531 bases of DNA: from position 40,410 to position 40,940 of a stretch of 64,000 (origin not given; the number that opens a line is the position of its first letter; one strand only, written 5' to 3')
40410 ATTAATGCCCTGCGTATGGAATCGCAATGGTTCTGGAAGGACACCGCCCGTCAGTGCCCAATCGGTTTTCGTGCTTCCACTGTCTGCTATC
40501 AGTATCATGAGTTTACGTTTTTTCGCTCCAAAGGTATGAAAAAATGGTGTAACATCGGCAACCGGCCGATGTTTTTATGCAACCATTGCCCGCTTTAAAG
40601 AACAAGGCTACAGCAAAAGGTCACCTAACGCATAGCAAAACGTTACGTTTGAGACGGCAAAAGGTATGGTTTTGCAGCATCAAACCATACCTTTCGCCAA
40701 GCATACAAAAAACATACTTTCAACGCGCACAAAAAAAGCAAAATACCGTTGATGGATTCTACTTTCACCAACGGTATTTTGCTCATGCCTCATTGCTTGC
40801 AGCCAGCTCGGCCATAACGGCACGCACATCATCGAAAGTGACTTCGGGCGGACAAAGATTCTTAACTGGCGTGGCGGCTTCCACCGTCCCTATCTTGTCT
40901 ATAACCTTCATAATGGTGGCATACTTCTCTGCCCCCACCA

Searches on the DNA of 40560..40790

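Call 47: search_rna_families(source=window, start=40560, end=40790, threshold=evalue, max_evalue=5)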
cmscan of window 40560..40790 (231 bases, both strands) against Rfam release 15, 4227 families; matches with E-value up to 5: 31.
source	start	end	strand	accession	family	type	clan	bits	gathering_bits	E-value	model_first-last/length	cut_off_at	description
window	40737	40783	-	RF04053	mir-95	Gene; miRNA;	-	24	67.5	0.012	16-63/79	no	mir-95 microRNA precursor family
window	40643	40706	-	RF03879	mir-2831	Gene; miRNA;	-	23.2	90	0.016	1-75/75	no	mir-2831 microRNA precursor family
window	40733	40787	-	RF00971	mir-578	Gene; miRNA;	-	22.4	98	0.061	1-84/84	no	mir-578 microRNA precursor family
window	40737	40783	+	RF01606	plasmodium_snoR31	Gene; snRNA; snoRNA; HACA-box;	-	21.1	60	1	93-138/145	no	small nucleolar RNA snoR31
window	40661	40693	-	RF00756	mir-299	Gene; miRNA;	-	20.4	67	0.052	1-63/63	no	mir-299 microRNA precursor family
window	40728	40786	-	RF03528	mir-1264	Gene; miRNA;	-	19.3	79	0.15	1-67/67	no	mir-1264 microRNA precursor family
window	40653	40701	-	RF00245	mir-19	Gene; miRNA;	CL00110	18.8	50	0.31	1-79/79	no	mir-19 microRNA precursor family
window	40697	40781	+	RF00616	LhrC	Gene; sRNA;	CL00114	17.9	110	2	1-111/111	no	Listeria LhrC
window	40644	40709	-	RF00797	mir-355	Gene; miRNA;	-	17.7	70.3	0.56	1-75/75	no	mir-355 microRNA precursor family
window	40732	40787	-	RF03234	mir-2813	Gene; miRNA;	-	17.6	70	1.1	1-67/67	no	mir-2813 microRNA precursor family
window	40735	40783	-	RF04106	mir-1303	Gene; miRNA;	-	17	107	0.94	1-85/85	no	mir-1303 microRNA precursor family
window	40736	40784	-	RF02009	mir-987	Gene; miRNA;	-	16.9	98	0.99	17-76/92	no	mir-987 microRNA precursor family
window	40649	40704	-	RF04288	mir-9201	Gene; miRNA;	CL00147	16.8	95.5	0.47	1-81/81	no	mir-9201 microRNA precursor family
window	40739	40780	-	RF03535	TEG147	Cis-reg;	-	16.7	56.1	0.96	1-60/60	no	Staphylococcus aureus small RNA TEG147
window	40655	40699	-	RF03743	MIR7696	Gene; miRNA;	-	16.5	83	1.4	1-88/88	no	MIR7696 microRNA precursor family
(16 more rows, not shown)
